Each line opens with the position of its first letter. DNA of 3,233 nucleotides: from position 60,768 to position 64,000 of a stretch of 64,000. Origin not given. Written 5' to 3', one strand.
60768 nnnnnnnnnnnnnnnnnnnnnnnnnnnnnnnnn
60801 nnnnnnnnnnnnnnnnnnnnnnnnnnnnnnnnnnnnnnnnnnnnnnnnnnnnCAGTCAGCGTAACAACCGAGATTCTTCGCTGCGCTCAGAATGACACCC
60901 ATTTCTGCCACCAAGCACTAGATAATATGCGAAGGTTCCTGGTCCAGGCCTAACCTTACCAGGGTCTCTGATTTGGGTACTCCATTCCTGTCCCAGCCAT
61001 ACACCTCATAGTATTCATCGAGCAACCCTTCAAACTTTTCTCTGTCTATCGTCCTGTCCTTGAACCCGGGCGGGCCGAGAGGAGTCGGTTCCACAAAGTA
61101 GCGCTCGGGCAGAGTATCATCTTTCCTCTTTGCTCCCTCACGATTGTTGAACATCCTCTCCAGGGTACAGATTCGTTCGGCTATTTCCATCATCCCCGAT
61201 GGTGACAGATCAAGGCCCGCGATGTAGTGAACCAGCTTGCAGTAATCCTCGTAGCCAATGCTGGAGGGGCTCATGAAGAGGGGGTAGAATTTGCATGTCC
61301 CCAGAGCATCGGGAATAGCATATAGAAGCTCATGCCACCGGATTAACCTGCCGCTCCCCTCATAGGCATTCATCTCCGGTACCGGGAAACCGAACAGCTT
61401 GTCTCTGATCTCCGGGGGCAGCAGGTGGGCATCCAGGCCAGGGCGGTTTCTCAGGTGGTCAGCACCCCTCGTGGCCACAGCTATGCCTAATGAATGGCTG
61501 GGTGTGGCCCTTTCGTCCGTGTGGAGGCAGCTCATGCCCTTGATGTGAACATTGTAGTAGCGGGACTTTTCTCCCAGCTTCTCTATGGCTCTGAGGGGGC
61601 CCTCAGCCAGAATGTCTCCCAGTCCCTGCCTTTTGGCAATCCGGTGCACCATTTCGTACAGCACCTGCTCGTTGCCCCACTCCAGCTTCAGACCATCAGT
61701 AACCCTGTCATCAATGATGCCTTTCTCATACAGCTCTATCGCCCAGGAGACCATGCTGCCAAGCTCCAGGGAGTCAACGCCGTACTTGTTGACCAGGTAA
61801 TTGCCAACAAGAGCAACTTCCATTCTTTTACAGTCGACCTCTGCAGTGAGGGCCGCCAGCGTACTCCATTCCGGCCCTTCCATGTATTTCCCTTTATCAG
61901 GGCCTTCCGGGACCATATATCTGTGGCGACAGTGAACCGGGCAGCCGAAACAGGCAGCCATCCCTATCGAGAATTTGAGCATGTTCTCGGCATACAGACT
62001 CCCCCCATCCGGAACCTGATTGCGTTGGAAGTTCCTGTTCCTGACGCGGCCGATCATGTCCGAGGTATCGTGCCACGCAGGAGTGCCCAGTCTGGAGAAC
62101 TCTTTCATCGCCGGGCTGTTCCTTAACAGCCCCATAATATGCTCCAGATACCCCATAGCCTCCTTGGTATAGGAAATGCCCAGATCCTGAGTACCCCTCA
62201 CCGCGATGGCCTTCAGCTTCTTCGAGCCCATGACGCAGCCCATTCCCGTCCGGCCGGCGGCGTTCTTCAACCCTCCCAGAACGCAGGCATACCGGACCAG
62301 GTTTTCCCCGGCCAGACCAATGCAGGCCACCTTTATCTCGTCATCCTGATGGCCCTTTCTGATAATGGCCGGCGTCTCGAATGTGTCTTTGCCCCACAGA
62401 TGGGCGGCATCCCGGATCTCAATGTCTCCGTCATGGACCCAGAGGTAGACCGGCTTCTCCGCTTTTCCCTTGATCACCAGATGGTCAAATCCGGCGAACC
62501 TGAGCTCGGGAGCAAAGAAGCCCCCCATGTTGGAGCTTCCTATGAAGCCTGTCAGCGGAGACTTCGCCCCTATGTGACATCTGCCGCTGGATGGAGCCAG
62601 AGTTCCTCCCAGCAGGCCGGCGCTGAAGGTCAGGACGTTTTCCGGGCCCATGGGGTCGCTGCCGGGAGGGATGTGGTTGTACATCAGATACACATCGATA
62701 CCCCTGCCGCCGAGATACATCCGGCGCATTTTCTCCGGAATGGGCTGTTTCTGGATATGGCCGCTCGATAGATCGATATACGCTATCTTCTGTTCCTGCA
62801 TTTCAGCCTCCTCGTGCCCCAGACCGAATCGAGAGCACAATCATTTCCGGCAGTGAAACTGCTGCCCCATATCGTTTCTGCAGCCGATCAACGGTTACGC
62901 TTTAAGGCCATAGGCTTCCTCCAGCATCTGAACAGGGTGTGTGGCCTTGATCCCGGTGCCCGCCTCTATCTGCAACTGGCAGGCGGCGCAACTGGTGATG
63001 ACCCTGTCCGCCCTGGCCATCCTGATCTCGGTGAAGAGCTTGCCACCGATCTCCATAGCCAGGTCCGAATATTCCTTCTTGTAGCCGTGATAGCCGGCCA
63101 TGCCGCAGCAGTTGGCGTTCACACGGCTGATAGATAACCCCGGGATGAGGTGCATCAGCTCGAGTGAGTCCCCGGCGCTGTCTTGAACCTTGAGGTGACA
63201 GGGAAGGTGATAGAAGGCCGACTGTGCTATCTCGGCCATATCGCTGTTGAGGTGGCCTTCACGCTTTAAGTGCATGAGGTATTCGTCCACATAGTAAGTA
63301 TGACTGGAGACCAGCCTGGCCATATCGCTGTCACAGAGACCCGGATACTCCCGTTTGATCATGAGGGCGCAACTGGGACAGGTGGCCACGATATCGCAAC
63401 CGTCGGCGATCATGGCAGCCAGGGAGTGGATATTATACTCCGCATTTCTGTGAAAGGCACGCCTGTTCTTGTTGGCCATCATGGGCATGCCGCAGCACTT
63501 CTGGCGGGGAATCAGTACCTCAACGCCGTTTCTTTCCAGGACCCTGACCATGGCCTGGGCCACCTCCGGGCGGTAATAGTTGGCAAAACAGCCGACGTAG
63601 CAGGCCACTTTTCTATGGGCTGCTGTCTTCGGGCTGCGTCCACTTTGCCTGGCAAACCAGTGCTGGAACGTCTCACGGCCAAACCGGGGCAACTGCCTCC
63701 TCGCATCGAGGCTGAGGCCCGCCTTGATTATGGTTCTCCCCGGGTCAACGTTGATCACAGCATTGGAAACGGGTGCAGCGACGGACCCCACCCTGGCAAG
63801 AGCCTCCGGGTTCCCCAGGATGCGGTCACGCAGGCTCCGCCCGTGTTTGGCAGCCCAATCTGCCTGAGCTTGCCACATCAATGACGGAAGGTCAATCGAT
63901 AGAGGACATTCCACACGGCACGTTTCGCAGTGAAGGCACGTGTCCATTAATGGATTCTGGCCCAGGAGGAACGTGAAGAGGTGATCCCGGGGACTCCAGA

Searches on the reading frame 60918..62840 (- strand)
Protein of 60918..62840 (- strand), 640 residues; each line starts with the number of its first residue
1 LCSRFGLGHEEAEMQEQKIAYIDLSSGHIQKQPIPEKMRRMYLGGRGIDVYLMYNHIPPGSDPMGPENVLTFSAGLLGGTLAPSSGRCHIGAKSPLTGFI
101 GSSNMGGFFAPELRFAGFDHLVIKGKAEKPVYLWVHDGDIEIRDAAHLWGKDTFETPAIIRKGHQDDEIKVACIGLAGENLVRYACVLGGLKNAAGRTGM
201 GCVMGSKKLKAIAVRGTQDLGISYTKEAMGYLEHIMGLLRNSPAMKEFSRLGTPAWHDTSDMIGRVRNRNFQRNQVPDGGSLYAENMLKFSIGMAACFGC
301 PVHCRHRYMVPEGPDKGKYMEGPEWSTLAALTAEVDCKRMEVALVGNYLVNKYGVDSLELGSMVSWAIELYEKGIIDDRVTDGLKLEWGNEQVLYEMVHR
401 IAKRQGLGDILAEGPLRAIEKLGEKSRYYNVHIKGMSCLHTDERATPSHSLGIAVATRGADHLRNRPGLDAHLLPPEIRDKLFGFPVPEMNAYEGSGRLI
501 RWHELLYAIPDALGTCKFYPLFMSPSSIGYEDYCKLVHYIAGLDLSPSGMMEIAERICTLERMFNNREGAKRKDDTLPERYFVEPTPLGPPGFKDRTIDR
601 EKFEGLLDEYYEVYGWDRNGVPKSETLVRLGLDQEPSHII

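Call 77: search_protein_families(library=pfam, proteins=[window:60918-62840:-], max_evalue=0.00001)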
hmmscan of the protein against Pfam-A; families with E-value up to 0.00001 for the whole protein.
window:60918-62840:- (640 aa): 2 families
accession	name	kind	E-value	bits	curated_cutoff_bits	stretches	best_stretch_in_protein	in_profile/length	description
PF01314.23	AFOR_C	-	5.6e-107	358.7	27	1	233-632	4-385/385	Aldehyde ferredoxin oxidoreductase, domains 2 & 3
PF02730.20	AFOR_N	-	5.7e-81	271.5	29.8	1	18-217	2-199/199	Aldehyde ferredoxin oxidoreductase, N-terminal domain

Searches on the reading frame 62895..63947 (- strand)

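Call 77: search_protein_families(library=pfam, proteins=[window:62895-63947:-], max_evalue=0.00001)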
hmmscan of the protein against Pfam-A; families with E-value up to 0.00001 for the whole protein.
window:62895-63947:- (350 aa): 1 family
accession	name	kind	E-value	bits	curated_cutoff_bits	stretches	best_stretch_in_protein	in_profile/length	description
PF02754.22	CCG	-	4.8e-24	84.7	20.6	2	114-198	1-85/85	Cysteine-rich domain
